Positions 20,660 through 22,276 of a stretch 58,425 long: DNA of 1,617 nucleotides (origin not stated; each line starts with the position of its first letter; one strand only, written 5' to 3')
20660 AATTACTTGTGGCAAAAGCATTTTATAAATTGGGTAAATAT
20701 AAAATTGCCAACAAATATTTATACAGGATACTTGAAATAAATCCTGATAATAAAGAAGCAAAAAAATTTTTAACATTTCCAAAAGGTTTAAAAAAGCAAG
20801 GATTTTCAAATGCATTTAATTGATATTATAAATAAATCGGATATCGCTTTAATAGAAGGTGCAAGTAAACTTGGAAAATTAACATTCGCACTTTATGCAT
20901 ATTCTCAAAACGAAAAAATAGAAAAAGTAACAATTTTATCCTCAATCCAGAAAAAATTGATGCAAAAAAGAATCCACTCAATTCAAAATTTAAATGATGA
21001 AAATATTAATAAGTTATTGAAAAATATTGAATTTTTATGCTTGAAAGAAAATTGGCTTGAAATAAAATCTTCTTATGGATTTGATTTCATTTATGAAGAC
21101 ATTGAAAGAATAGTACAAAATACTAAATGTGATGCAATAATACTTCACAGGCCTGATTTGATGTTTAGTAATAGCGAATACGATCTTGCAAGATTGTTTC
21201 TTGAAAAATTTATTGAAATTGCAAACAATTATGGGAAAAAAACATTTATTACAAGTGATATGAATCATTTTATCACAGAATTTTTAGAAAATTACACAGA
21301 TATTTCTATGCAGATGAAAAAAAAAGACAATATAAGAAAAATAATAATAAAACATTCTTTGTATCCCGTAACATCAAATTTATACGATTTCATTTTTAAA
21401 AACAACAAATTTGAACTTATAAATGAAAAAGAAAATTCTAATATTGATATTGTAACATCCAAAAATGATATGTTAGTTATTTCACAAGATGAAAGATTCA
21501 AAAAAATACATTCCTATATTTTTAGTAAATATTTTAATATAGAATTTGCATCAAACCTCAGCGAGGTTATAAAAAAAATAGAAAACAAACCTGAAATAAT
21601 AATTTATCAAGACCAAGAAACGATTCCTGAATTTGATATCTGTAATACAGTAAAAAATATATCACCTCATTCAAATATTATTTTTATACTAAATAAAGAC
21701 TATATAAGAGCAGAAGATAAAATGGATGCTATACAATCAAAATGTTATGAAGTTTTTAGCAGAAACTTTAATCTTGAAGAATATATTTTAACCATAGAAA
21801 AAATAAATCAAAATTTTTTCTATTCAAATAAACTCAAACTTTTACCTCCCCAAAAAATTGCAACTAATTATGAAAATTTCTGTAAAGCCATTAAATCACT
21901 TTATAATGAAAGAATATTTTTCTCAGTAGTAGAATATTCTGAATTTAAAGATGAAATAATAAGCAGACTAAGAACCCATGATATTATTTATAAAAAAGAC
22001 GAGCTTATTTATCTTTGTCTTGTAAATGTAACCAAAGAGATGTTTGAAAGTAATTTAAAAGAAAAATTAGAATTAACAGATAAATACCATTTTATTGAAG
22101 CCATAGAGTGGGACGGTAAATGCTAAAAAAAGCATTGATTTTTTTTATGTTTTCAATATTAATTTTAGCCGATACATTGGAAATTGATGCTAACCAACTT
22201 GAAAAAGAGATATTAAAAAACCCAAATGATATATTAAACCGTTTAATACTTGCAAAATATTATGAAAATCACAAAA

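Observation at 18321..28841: Seven-gene synthase-dependent exopolysaccharide operon with an unusual regulatory front end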

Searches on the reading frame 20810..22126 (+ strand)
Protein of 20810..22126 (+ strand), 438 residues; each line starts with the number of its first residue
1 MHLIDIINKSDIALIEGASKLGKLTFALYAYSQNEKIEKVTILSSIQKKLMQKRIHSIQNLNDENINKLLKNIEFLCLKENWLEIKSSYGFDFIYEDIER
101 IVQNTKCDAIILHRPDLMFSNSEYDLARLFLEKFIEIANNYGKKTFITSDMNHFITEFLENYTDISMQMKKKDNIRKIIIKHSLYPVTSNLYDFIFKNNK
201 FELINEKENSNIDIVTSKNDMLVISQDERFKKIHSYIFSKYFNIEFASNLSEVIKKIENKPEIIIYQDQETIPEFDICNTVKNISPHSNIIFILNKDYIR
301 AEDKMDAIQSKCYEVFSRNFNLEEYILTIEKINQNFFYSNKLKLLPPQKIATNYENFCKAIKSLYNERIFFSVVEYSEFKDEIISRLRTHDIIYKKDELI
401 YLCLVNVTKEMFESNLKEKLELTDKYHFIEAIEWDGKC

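Call 5: search_protein_families(library=pfam, proteins=[window:20810-22126:+], max_evalue=0.01)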
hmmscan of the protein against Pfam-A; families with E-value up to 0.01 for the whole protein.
window:20810-22126:+ (438 aa): 0 families

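Call 6: search_protein_families(library=ncbifam, proteins=[window:20810-22126:+], max_evalue=0.01)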
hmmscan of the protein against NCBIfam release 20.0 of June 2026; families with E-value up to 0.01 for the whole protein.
window:20810-22126:+ (438 aa): 0 families

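Call 11: find_homologous_proteins(query=window:20810-22126:+, max_evalue=0.001)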
Query window:20810-22126:+ (438 aa): 22 proteins with E <= 0.001 among 7902 candidates.
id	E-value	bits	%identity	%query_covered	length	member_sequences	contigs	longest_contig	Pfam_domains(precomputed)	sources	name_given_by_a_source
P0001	2.6e-279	944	100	100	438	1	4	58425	-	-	-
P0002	9.0e-254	860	91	100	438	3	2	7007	-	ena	-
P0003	1.2e-229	781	82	100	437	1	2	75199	-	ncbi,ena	-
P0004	2.1e-177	609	67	100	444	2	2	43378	-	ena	-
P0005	2.9e-173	595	66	100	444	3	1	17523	-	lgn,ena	-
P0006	9.5e-173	593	63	100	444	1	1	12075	-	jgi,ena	-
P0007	5.6e-171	587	63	100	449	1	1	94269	-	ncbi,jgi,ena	-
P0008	1.4e-169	583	63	100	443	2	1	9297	-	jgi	-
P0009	4.0e-169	581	63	100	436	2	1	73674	-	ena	-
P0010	3.4e-164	565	63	100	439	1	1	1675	-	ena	-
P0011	2.0e-104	368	45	96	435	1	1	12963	-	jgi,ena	-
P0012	2.4e-102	361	45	99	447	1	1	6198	-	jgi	jgi:hypothetical protein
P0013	3.7e-101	358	44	100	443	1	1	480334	-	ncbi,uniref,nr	ncbi:conserved hypothetical protein [Lebetimonas natsushimae]|uniref:Uncharacterized protein n=1 Tax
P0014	3.8e-99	351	44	96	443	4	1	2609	-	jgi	-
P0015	6.7e-99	350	43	100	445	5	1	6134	-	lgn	-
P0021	1.5e-81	293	40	100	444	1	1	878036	-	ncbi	ncbi:response regulator [Nautilia lithotrophica]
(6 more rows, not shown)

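Call 12: search_solved_structures(query=window:20810-22126:+, max_evalue=10)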
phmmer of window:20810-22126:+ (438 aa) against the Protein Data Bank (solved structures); distinct sequences matched with E-value up to 10: 1.
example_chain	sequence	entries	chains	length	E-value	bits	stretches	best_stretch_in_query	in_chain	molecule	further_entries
1zit_A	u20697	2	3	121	0.029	16.9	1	221-332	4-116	transcriptional regulator (NtrC family)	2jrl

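Call 16: find_related_loci(query=A1, collection=genome_contigs, flank=10000)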
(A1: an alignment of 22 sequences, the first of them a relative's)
Query A1 (438 aa) in genome_contigs; peptide patterns used: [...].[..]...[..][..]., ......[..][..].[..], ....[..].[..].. (x = any residue, [..] = any of these).
303 stretches matched a pattern; 5 encode a relative of the query (tblastn E <= 1e-3); 5 distinct loci.
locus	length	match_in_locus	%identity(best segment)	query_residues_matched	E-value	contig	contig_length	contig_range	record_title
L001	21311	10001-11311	82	1-438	0e+0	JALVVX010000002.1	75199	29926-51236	MAG: Nautiliaceae bacterium isolate M10_metabat1_scaf2bin.060 M10_NODE_104_length_75199_cov_219.848319, whole genome sho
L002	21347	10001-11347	63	1-438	0e+0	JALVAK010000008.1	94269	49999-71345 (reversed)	MAG: Nautiliaceae bacterium isolate 132-544_metabat2_scaf2bin.072 132-544_scaffold_11_c1, whole genome shotgun sequence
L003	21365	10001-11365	35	1-434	3e-81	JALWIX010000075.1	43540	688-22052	MAG: Campylobacterales bacterium isolate M17_metabat1_scaf2bin.001 M17_NODE_422_length_43540_cov_5.997328, whole genome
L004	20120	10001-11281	38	1-435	1e-76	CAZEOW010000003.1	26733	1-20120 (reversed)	MAG TPA_asm: uncultured Nautiliales bacterium isolate binchicken_co291_1 genome assembly, contig: NODE_341_length_26733_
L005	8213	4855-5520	25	206-420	7e-9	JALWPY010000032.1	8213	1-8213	MAG: Campylobacterales bacterium isolate M2_maxbin2_scaf2bin.444_VB M2_NODE_13639_length_8213_cov_2.751175, whole genome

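Call 22: predict_structure(alignment_id=A1)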
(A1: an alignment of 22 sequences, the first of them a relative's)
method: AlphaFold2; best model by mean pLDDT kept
length: 438 residues; sequences in the alignment: 22
mean_pLDDT: 87.1   pTM: 0.52
mean pLDDT of the five models: 87.1, 86.1, 85.9, 85.5, 85.3
residues with pLDDT >= 90: 199; 70-90: 216; 50-70: 15; < 50: 8
segments of 3 or more residues with pLDDT < 50: 208-215
pLDDT, mean of each block of 10 residues (from residue 1): 92 92 95 92 89 91 92 78 68 82 86 90 85 91 94 87 93 90 86 91 70 55 94 94 89 83 92 85 88 91 88 91 93 86 81 90 92 87 85 88 93 87 87 84
secondary structure, 60 per line:
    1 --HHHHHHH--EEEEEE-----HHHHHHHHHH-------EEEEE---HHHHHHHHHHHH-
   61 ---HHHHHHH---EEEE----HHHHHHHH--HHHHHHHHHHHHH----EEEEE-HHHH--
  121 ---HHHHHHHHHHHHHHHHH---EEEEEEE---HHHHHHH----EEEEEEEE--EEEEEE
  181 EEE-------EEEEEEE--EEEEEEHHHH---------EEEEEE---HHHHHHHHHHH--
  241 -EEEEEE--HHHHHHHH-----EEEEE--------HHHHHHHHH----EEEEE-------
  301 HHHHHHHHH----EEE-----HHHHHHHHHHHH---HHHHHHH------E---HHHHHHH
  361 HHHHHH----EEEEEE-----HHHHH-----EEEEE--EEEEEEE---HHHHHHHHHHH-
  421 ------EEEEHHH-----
elements in order: H3-9 E12-17 H23-32 E40-44 H48-59 H64-70 E74-77 H82-89 H92-104 E109-113 H115-118 H124-140 E144-150 H154-160 E165-172 E175-183 E191-197 E200-205 H206-209 E219-224 H228-238 E242-247 H250-257 E263-267 H276-284 E289-293 H301-309 E314-316 H322-333 H337-343 H354-366 E371-376 H382-386 E392-396 E399-405 H409-419 E427-430

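Call 26: search_protein_families(library=pfam, proteins=[L003:6760-7998:+, L003:18101-19096:+, L003:4582-5244:+, L005:1678-3024:+, L005:3031-3897:+, L005:3904-4671:+, L005:4741-5607:+, L005:5871-7889:+, L003:19099-20412:-], max_evalue=0.001)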
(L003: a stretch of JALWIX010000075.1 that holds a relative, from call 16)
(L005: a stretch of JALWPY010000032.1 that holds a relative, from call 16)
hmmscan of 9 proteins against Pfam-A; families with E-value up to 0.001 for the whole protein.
L003:6760-7998:+ (412 aa): 4 families
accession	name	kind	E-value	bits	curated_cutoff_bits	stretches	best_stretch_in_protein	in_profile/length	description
PF00691.25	OmpA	-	1.1e-23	83.9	27.2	1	309-403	2-98/98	OmpA family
PF02412.23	TSP_3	-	1.8e-08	34.3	25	0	209-230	12-33/36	Thrombospondin type 3 repeat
PF13505.12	OMP_b-brl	-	2.4e-06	28.3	28.7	1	11-149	6-152/175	Outer membrane protein beta-barrel domain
PF05736.17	OprF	-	0.00013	22.2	23.5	1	16-171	20-181/184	OprF membrane domain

L003:18101-19096:+ (331 aa): 0 families

L003:4582-5244:+ (220 aa): 2 families
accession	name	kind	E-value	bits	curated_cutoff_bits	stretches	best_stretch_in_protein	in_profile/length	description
PF04366.17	Ysc84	-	8.9e-34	116.4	25.1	1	94-212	2-125/127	Las17-binding protein actin regulator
PF06577.17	EipA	-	0.00013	22.3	30.8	1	61-135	47-116/160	Envelope integrity protein A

L005:1678-3024:+ (448 aa): 1 family
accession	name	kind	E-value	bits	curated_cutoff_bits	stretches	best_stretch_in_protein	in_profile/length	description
PF01474.22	DAHP_synth_2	-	2.4e-216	718.8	27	1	4-441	1-438/438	Class-II DAHP synthetase family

L005:3031-3897:+ (288 aa): 1 family
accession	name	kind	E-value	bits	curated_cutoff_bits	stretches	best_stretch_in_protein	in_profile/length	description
PF01937.24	ARMT1-like_dom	-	8.4e-63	212.9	25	1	5-278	3-307/311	Damage-control phosphatase ARMT1-like domain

L005:3904-4671:+ (255 aa): 1 family
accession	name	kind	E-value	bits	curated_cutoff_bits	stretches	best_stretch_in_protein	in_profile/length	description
PF00149.33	Metallophos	-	7e-12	46.6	21.5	1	20-219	2-159/191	Calcineurin-like phosphoesterase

L005:4741-5607:+ (288 aa): 0 families

L005:5871-7889:+ (672 aa): 2 families
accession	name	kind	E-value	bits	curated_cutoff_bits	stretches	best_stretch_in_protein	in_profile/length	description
PF02092.22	tRNA_synt_2f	-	4e-180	600.7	29.2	1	5-537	1-535/536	Glycyl-tRNA synthetase beta subunit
PF05746.21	DALR_1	-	0.00068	20.2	22.3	0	569-663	4-104/117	DALR anticodon binding domain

L003:19099-20412:- (437 aa): 3 families
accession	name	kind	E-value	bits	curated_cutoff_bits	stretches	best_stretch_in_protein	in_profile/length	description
PF17033.10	Peptidase_M99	-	1e-68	232.1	27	1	38-272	34-267/267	Carboxypeptidase controlling helical cell shape catalytic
PF17129.9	Peptidase_M99_C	-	1.6e-22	80.1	27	1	344-436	3-99/100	C-terminal domain of metallo-carboxypeptidase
PF24827.1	AstE_AspA_cat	-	1.8e-07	31.4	25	1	41-134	3-106/192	Succinylglutamate desuccinylase/Aspartoacylase catalytic domain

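Call 27: fold_search(model_id=the predicted structure, library=pdb)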
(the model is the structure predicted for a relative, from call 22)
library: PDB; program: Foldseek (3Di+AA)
matches with E <= 10: 1923; with E <= 0.001: 437
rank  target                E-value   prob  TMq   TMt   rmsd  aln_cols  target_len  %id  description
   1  9fo7_E                2.7e-15  1.00  0.28  0.26  18.3       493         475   10  Cryo-EM structure of the BcsE2F2 regulatory subcomplex from the E. coli Bcs macrocomplex for cellulose secretion (loca (released 2024-10-16)
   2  9fnn_U                4.3e-15  1.00  0.29  0.25  21.2       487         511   11  Cryo-EM structure of the c-di-GMP-saturated 'crown'less Bcs macrocomplex for cellulose secretion in E. coli (released 2024-10-16)
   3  9fp0_E                1.7e-14  1.00  0.30  0.27  26.8       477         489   11  Cryo-EM structure of the 'crown'less Bcs macrocomplex for E. coli cellulose secretion in non-saturating c-di-GMP (loca (released 2024-10-16)
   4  9fnn_E                2.9e-14  1.00  0.30  0.28  18.4       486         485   11  Cryo-EM structure of the c-di-GMP-saturated 'crown'less Bcs macrocomplex for cellulose secretion in E. coli (released 2024-10-16)
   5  8fwi_A                4.4e-11  1.00  0.38  0.31  19.9       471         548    9  Structure of dodecameric KaiC-RS-S413E/S414E solved by cryo-EM (released 2023-03-22)
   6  2gbl_C                6.3e-11  1.00  0.37  0.34  16.4       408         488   11  Crystal Structure of Full Length Circadian Clock Protein KaiC with Phosphorylation Sites (released 2007-01-23)
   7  3k09_C                7.5e-11  1.00  0.37  0.33  17.1       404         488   12  Crystal structure of the phosphorylation-site mutant S431D of the KaiC circadian clock protein (released 2010-03-31)
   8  5n8y_A                9.4e-11  1.00  0.36  0.33  17.1       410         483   10  KaiCBA circadian clock backbone model based on a Cryo-EM density (released 2017-03-29)
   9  4ijm_A                1.0e-10  1.00  0.35  0.31  17.0       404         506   13  Crystal structure of circadian clock protein KaiC A422V mutant (released 2013-02-13)
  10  8db3_C                1.2e-10  1.00  0.36  0.36  16.4       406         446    9  Crystal structure of KaiC with truncated C-terminal coiled-coil domain (released 2023-03-22)
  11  4o0m_B                1.3e-10  1.00  0.37  0.34  17.0       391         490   12  Crystal structure of T. Elongatus BP-1 Clock Protein KaiC (released 2014-05-14)
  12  3jzm_A                1.3e-10  1.00  0.38  0.34  18.9       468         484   12  Crystal structure of the phosphorylation-site mutant T432A of the KaiC circadian clock protein (released 2010-03-31)
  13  7s66_A                1.3e-10  1.00  0.37  0.34  19.2       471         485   12  Extended conformation of nighttime state KaiC (released 2021-09-22)
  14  7s65_B                1.5e-10  1.00  0.38  0.37  16.6       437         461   12  Compressed conformation of nighttime state KaiC (released 2021-09-22)
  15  7dy2_F                1.8e-10  1.00  0.36  0.34  18.5       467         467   12  Crystal Structure of Cyanobacterial Circadian Clock Protein KaiC (released 2022-04-27)
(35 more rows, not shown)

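Call 42: search_protein_representatives(alignment_id=A1)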
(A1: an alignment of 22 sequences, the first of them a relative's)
Query: 22 sequences, 442 profile positions. Proteins with E-value up to 0.001 (for the whole library): 216; up to 1e-10: 80; up to 1e-30: 55. The best 150 are listed.
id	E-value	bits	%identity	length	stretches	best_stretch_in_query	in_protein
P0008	1.1e-191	653.8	-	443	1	1-442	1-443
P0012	6.2e-184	628.3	-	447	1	1-442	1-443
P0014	4.3e-181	618.9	-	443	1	1-441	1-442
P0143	1.1e-153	528.6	-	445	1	1-441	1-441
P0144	5.5e-130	450.5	-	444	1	3-442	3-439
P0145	1.2e-122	426.3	-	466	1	1-428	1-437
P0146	3.8e-121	421.3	-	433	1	1-441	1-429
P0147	8.1e-116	403.8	-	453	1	1-434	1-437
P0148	4.7e-115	401.3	-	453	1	1-440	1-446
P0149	1.4e-107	376.6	-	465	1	1-437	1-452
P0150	2.7e-100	352.6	-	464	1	1-438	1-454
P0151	3.1e-97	342.5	-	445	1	1-440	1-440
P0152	1.4e-94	333.8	-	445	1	1-440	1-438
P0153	7.8e-86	305.0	-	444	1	1-421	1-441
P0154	9.7e-72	258.5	-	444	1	3-439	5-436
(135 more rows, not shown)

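Call 45: search_protein_families(library=pfam, alignment_id=A2, max_evalue=1)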
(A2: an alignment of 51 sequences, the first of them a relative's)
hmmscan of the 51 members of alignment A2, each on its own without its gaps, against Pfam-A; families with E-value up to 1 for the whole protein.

A. member 1, P0001 (438 aa): 2 families
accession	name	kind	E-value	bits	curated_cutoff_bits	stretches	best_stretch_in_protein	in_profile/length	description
PF01408.29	GFO_IDH_MocA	-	0.088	13.9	24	0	83-136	40-88/120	Oxidoreductase family, NAD-binding Rossmann fold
PF16487.10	ArgoMid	-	0.11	13.1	27.5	0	144-177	32-65/83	Mid domain of argonaute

B. families by the number of members that match (of 51 scanned): 61 families (the first 25 are shown)
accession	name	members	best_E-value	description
PF06745.19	ATPase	9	2.4e-05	KaiC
PF13173.12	AAA_14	8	7.4e-05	AAA domain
PF20720.3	nSTAND3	8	0.00044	Novel STAND NTPase 3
PF00072.30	Response_reg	6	0.004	Response regulator receiver domain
PF03575.23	Peptidase_S51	3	0.012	Peptidase family S51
PF19618.4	DUF6123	2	0.0048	Family of unknown function (DUF6123)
PF14532.12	Sigma54_activ_2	2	0.022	Sigma-54 interaction domain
PF18461.7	Atypical_Card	2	0.099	Atypical caspase recruitment domain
PF02254.24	TrkA_N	2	0.13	TrkA-N domain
PF03796.21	DnaB_C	1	0.00011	DnaB-like helicase C terminal domain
PF13847.12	Methyltransf_31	1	0.00028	Methyltransferase domain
PF00702.32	Hydrolase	1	0.0014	haloacid dehalogenase-like hydrolase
PF19241.4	DUF5891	1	0.0049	Family of unknown function (DUF5891)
PF09480.15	PrgH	1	0.01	Type III secretion system protein PrgH-EprH (PrgH)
PF19027.5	DUF5752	1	0.012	Family of unknown function (DUF5752)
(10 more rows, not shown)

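Call 46: search_protein_families(library=pfam, proteins=[L003:18101-19096:+], max_evalue=5)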
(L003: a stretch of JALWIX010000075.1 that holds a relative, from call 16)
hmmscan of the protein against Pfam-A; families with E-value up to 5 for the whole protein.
L003:18101-19096:+ (331 aa): 2 families
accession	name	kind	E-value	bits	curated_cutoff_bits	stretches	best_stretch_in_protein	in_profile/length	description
PF21982.2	RecX_HTH1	-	0.033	14.6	26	1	76-91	14-29/40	RecX, first three-helix domain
PF00778.23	DIX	-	0.084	13.2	22.2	1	94-128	3-37/77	DIX domain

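Call 48: search_solved_structures(query=A3, max_evalue=10)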
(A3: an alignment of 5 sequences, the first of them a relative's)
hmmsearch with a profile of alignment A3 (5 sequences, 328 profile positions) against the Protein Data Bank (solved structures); distinct sequences matched with E-value up to 10: 0.

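Call 92: find_encoding_contigs(protein=P0021, flank=10000, max_places=1)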
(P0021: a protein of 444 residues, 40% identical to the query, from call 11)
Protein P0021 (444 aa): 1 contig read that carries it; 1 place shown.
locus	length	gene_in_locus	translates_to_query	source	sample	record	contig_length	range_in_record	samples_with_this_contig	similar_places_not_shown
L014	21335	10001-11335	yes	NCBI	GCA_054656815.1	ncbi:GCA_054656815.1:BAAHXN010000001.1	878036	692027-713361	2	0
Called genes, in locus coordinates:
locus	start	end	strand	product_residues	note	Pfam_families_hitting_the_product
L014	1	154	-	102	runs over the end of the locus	PF00420:Oxidored_q2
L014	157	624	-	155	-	PF00499:Oxidored_q3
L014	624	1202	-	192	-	PF13183:Fer4_8 (faint), PF14697:Fer4_21 (weak), PF00037:Fer4 (weak), PF12797:Fer4_2 (faint), PF13237:Fer4_10 (weak), PF12838:Fer4_7, PF13187:Fer4_9, PF00037:Fer4 (weak), +3 more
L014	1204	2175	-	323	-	PF00146:NADHdh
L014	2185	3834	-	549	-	PF00329:Complex1_30kDa, PF00346:Complex1_49kDa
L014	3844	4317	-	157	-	PF01058:Oxidored_q6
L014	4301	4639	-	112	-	PF00507:Oxidored_q4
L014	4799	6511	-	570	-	PF22977:WHD, PF00004:AAA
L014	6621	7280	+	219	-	PF20260:PUA_4, PF04452:Methyltrans_RNA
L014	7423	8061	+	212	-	PF00072:Response_reg, PF00486:Trans_reg_C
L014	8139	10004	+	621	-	PF17004:SRP_TPR_like (faint), PF02518:HATPase_c, PF12895:ANAPC3 (faint), PF00515:TPR_1 (faint), PF07719:TPR_2 (faint)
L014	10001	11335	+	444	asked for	-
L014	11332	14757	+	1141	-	PF12895:ANAPC3 (faint), PF13174:TPR_6 (faint), PF13428:TPR_14 (faint), PF14559:TPR_19 (faint), PF14561:TPR_20 (faint), PF23914:TPR_CcmH_CycH (faint), PF25062:ARM_TT21_N (weak), PF24125:Cds6_C, +3 more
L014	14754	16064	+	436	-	PF13506:Glyco_transf_21, PF03142:Chitin_synth_2 (faint), PF13641:Glyco_tranf_2_3, PF00535:Glycos_transf_2, PF10111:Glyco_tranf_2_2, PF13632:Glyco_trans_2_3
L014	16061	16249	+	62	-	-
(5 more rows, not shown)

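Call 93: find_encoding_contigs(protein=P0013, flank=10000, max_places=1)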
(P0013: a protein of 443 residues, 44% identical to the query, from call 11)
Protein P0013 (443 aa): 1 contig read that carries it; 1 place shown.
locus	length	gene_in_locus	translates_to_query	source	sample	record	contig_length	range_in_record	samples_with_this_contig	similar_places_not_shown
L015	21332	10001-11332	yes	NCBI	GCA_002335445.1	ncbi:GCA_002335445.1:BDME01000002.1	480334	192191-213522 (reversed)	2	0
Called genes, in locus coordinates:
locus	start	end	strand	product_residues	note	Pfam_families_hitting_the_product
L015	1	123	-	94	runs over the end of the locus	-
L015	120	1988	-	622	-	PF01134:GIDA, PF07992:Pyr_redox_2 (faint), PF12831:FAD_oxidored, PF21680:GIDA_C_1st, PF13932:SAM_GIDA_C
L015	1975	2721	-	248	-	-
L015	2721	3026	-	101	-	PF28396:SepQ_C, PF01052:FliMN_C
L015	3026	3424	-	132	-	-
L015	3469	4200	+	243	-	PF01925:TauE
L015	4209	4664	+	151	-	-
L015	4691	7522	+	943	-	PF02463:SMC_N (faint), PF03193:RsgA_GTPase (faint), PF13304:AAA_21 (faint), PF13555:AAA_29 (faint), PF20703:nSTAND1 (faint), PF17760:UvrA_inter, PF17755:UvrA_DNA-bind, PF00005:ABC_tran (weak)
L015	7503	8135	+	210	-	PF00072:Response_reg, PF00486:Trans_reg_C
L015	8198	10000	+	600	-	PF02518:HATPase_c, PF14501:HATPase_c_5 (weak), PF14559:TPR_19 (faint), PF12895:ANAPC3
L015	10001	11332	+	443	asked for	-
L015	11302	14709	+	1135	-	PF14559:TPR_19 (faint), PF14561:TPR_20 (faint), PF23914:TPR_CcmH_CycH (faint), PF07719:TPR_2 (faint), PF13174:TPR_6 (faint), PF13428:TPR_14 (faint), PF24575:TPR_Slam (faint), PF12895:ANAPC3 (weak), +2 more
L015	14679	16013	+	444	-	PF13506:Glyco_transf_21, PF00535:Glycos_transf_2, PF10111:Glyco_tranf_2_2, PF13641:Glyco_tranf_2_3, PF01644:Chitin_synth_1 (faint), PF13632:Glyco_trans_2_3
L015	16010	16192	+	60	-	-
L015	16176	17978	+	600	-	PF01522:Polysacc_deac_1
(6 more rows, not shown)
